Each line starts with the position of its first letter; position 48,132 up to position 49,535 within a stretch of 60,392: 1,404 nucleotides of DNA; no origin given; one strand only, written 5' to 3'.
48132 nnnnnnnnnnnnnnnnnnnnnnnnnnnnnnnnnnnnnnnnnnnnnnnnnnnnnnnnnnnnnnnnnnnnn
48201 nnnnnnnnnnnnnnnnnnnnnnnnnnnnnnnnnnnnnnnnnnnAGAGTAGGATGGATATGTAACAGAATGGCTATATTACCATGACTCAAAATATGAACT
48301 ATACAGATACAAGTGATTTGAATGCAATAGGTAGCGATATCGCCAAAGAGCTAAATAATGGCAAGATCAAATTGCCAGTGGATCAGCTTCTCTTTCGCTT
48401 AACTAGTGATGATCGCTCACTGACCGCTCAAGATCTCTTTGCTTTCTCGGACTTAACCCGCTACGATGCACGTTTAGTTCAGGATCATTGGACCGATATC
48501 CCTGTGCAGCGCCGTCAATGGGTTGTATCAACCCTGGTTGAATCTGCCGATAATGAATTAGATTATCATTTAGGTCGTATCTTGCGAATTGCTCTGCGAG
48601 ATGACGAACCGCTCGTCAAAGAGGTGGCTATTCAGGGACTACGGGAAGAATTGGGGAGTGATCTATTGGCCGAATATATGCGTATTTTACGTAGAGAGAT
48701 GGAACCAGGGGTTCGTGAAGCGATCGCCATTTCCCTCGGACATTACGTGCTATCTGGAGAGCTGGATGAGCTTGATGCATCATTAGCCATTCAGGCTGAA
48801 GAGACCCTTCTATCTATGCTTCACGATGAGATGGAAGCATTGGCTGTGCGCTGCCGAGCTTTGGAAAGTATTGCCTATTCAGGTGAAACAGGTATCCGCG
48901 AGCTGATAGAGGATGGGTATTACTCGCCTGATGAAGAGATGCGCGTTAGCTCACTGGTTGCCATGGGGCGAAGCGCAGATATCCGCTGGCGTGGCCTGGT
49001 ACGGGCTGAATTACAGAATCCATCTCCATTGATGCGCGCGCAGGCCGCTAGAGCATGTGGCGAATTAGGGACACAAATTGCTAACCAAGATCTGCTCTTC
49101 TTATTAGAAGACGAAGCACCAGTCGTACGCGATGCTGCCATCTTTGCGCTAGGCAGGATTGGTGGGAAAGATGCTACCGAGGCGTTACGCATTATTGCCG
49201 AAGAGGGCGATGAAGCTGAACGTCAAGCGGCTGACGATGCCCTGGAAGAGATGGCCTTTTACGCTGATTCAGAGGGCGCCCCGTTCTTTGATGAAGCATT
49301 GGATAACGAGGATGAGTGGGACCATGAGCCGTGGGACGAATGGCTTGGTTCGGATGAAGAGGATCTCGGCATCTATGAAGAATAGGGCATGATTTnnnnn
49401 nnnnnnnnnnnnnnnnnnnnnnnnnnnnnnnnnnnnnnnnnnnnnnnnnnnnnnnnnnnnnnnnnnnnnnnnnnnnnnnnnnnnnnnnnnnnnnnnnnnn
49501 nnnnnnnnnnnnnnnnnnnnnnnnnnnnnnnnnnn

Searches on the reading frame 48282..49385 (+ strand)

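Call 16: search_protein_families(library=pfam, proteins=[window:48282-49385:+], max_evalue=0.001)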
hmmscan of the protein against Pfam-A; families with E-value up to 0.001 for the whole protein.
window:48282-49385:+ (367 aa): 4 families
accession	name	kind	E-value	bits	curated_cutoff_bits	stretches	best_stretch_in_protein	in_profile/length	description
PF13646.12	HEAT_2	-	3.9e-20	72.4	27.7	1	242-321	6-87/88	HEAT repeats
PF02985.28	HEAT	-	1.8e-11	43.6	23.5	0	271-293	5-27/31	HEAT repeat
PF03130.22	HEAT_PBS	-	2e-06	28.2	20.9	0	282-303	1-22/27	PBS lyase HEAT-like repeat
PF13513.12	HEAT_EZ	-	3.4e-05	24.7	27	0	274-293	36-55/55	HEAT-like repeat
